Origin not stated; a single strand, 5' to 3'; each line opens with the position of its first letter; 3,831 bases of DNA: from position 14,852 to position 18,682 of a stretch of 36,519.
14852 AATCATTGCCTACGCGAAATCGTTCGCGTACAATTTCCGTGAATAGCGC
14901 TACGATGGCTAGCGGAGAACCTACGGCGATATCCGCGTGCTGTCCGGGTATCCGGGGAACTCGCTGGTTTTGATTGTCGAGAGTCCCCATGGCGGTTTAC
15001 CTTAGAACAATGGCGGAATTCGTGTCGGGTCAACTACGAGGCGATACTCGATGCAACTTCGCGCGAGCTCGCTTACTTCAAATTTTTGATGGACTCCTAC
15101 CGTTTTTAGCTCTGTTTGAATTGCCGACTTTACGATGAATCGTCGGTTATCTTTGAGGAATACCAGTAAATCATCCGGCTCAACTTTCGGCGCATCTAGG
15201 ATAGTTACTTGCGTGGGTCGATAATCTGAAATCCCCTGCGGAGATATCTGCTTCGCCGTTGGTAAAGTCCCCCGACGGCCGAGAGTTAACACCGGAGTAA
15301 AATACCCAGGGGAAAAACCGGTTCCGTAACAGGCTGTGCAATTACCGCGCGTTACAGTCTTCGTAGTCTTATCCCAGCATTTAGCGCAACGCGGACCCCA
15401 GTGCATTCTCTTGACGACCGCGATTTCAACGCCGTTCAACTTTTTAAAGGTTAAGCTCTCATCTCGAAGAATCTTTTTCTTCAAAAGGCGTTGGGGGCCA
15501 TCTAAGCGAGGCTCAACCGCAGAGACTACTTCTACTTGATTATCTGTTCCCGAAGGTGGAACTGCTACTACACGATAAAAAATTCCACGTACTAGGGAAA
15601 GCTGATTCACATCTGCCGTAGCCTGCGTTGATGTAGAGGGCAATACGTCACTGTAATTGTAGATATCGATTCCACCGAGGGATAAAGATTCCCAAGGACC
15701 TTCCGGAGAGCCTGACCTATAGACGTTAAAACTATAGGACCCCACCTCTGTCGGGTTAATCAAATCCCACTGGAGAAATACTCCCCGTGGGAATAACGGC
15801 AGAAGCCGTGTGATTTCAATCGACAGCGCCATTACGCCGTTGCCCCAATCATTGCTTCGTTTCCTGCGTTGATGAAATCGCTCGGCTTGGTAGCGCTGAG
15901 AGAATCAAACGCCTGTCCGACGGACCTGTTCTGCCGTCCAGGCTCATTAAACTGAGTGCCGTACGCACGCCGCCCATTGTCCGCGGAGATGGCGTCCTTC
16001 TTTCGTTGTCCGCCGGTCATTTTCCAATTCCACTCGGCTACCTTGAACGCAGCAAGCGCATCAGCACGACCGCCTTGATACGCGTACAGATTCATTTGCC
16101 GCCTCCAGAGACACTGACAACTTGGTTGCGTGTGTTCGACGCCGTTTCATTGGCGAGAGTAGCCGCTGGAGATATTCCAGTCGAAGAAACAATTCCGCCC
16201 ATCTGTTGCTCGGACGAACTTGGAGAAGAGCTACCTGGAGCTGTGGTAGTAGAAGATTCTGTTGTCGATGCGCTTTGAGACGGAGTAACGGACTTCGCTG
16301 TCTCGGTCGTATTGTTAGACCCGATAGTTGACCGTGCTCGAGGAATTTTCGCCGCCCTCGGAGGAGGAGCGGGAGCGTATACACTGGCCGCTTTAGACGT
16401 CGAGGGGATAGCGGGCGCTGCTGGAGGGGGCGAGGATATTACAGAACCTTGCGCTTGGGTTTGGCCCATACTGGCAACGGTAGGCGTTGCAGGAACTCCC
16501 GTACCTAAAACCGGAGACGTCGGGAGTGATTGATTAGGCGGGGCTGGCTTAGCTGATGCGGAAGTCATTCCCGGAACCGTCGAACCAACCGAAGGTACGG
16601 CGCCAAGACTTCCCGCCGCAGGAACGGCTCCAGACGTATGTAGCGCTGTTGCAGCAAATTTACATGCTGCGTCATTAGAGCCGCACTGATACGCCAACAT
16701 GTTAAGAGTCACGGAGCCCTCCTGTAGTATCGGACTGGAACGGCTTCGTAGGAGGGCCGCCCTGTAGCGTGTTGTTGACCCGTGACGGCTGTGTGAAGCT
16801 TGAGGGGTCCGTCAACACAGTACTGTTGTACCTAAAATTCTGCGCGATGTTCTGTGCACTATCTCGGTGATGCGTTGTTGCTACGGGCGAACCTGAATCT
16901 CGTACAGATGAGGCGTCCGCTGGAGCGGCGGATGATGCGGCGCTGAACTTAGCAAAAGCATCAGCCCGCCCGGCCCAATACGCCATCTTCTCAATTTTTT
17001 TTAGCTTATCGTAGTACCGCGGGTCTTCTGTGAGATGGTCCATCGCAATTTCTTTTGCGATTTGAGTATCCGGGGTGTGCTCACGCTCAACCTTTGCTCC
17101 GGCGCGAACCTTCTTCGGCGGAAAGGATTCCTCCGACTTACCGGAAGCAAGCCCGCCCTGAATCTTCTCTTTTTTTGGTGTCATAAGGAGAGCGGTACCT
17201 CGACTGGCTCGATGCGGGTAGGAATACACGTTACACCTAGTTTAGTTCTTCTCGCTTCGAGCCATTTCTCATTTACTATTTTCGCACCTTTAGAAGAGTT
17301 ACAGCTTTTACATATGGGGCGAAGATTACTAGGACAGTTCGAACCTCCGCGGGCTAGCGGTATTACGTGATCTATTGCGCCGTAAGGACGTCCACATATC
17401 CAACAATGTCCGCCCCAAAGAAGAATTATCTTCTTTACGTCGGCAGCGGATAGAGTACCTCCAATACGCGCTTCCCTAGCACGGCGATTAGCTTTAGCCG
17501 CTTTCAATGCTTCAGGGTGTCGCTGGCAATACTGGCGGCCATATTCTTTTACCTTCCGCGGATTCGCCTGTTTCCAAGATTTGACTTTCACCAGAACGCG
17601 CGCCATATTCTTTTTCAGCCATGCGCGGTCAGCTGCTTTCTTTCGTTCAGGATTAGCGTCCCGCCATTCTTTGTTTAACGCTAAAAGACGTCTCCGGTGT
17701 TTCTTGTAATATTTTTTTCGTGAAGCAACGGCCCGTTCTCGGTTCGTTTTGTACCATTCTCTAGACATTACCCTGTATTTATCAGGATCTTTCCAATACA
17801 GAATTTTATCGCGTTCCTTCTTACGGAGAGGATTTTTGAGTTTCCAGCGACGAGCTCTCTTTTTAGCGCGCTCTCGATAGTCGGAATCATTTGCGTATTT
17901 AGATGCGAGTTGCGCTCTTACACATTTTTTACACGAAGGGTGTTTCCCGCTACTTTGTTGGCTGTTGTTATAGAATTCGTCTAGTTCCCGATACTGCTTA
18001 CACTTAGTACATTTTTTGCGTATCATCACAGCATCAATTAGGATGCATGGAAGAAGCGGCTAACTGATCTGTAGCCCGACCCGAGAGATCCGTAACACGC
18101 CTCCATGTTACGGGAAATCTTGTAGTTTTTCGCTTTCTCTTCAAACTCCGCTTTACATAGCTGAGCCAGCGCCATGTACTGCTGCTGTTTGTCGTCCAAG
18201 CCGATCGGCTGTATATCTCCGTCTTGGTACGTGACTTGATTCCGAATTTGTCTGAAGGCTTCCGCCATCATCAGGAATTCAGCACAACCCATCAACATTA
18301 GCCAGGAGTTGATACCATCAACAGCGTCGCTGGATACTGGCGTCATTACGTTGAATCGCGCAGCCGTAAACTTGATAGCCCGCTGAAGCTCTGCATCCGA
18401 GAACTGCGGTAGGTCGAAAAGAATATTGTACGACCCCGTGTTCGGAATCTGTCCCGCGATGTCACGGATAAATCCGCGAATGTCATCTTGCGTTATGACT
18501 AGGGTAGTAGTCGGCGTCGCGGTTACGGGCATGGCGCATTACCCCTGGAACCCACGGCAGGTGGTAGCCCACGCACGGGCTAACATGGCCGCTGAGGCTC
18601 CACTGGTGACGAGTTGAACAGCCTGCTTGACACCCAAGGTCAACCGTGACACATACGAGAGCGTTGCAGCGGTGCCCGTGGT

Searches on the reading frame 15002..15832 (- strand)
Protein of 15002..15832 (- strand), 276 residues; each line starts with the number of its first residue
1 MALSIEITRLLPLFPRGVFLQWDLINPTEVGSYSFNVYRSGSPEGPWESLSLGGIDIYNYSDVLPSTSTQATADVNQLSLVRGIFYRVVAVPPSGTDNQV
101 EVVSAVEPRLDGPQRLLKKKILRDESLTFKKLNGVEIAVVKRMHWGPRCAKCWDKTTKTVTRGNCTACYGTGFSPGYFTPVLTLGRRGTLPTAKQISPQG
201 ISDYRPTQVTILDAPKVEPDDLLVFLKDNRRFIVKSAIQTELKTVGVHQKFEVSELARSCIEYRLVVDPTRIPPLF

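Call 9: search_protein_families(library=pfam, proteins=[window:15002-15832:-], max_evalue=0.01)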
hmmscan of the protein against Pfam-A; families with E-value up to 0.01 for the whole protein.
window:15002-15832:- (276 aa): 0 families

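Call 53: search_protein_families(library=phrogs, proteins=[window:15002-15832:-], max_evalue=0.01)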
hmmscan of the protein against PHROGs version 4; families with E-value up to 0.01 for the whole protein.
window:15002-15832:- (276 aa): 1 family
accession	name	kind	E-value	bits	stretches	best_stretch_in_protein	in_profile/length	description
phrog_2806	-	unknown function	0.00013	22.7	1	145-201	44-100/198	-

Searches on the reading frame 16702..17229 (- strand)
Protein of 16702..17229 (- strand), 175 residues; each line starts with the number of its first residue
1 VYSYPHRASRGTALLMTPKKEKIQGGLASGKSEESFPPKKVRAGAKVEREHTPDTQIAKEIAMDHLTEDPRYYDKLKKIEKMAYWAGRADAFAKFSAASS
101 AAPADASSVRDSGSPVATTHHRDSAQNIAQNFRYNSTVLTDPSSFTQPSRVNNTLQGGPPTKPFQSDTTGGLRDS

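Call 105: search_protein_families(library=pfam, proteins=[window:16702-17229:-], max_evalue=0.05)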
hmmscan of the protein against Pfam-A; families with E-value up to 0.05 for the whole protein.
window:16702-17229:- (175 aa): 1 family
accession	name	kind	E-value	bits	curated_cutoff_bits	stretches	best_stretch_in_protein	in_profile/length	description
PF18905.5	DUF5661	-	7.9e-11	42.6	27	1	39-81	18-64/65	Protein of unknown function (DUF5661)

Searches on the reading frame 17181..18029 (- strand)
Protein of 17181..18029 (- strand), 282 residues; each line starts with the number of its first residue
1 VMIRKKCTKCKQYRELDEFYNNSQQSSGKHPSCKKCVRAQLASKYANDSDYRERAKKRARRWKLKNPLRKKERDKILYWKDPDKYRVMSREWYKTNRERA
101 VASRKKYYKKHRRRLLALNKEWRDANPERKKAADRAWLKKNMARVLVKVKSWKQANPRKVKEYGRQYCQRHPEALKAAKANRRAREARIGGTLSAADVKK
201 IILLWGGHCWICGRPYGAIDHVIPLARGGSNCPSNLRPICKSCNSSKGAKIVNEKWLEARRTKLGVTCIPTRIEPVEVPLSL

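Call 7: search_protein_families(library=pfam, proteins=[window:17181-18029:-], max_evalue=1)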
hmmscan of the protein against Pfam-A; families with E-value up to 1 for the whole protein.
window:17181-18029:- (282 aa): 5 families
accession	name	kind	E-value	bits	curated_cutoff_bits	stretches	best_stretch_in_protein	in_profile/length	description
PF14279.12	HNH_5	-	5.7e-11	42.6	27.5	1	209-253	1-49/56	HNH endonuclease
PF01844.29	HNH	-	1.4e-09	38.3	21.4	1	209-249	1-46/47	HNH endonuclease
PF13395.12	HNH_4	-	0.00099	19.5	22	1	219-250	20-51/54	HNH endonuclease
PF12898.13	Stc1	-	0.037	15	24.8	1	5-37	52-83/84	Stc1 domain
PF16309.10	DUF4951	-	0.18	12.4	27.3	1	2-47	54-97/99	Domain of unknown function (DUF4951)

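Call 8: search_protein_families(library=phrogs, proteins=[window:17181-18029:-], max_evalue=1)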
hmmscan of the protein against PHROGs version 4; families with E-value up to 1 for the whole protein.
window:17181-18029:- (282 aa): 41 families (the best 25 are shown)
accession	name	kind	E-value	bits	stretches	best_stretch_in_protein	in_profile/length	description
phrog_1035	-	DNA, RNA and nucleotide metabolism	2.5e-23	84.3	1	2-252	61-215/271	endonuclease VII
phrog_7785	-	DNA, RNA and nucleotide metabolism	4.1e-13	50.5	1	162-256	29-120/147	HNH endonuclease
phrog_2118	-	DNA, RNA and nucleotide metabolism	3.7e-12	47.4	1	205-262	175-235/301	HNH endonuclease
phrog_589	-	DNA, RNA and nucleotide metabolism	7.6e-12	46.3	1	121-260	11-151/179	HNH endonuclease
phrog_6050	-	DNA, RNA and nucleotide metabolism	4.9e-11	43.1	1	200-259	305-370/402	HNH endonuclease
phrog_338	-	DNA, RNA and nucleotide metabolism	1e-10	42.5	1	145-254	150-266/340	HNH endonuclease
phrog_5718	-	DNA, RNA and nucleotide metabolism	5.5e-10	39.8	1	193-261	114-187/394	HNH endonuclease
phrog_2214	-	DNA, RNA and nucleotide metabolism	2.8e-09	37.6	1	184-260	170-248/429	HNH endonuclease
phrog_2633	-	DNA, RNA and nucleotide metabolism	5e-08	34.2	2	3-64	12-69/142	endonuclease VII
phrog_8660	-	DNA, RNA and nucleotide metabolism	7.3e-08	33.7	1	42-261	24-190/196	HNH endonuclease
phrog_9645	-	DNA, RNA and nucleotide metabolism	8.7e-07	29.8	1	210-263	27-86/168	HNH endonuclease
phrog_14314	-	DNA, RNA and nucleotide metabolism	1e-06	30.2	1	218-252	32-66/252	HNH endonuclease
phrog_2914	-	DNA, RNA and nucleotide metabolism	1e-06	29.6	1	131-258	28-146/190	endonuclease VII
phrog_9545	-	DNA, RNA and nucleotide metabolism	1.7e-06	28.9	1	218-266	135-182/206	HNH endonuclease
phrog_16726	-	DNA, RNA and nucleotide metabolism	2.5e-06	28.4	1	208-257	95-150/308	HNH endonuclease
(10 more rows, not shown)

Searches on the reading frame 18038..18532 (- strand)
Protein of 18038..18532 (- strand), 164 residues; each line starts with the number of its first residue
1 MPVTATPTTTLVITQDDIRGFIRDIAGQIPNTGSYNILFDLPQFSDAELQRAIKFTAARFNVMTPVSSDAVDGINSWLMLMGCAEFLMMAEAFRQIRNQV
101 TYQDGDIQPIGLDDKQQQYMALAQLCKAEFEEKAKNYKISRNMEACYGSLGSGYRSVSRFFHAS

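Call 105: search_protein_families(library=pfam, proteins=[window:18038-18532:-], max_evalue=0.05)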
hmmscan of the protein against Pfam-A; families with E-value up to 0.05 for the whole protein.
window:18038-18532:- (164 aa): 1 family
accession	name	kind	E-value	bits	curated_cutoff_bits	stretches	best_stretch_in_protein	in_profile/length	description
PF11964.13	SpoIIAA-like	-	0.036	15.2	25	0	13-80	10-77/106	SpoIIAA-like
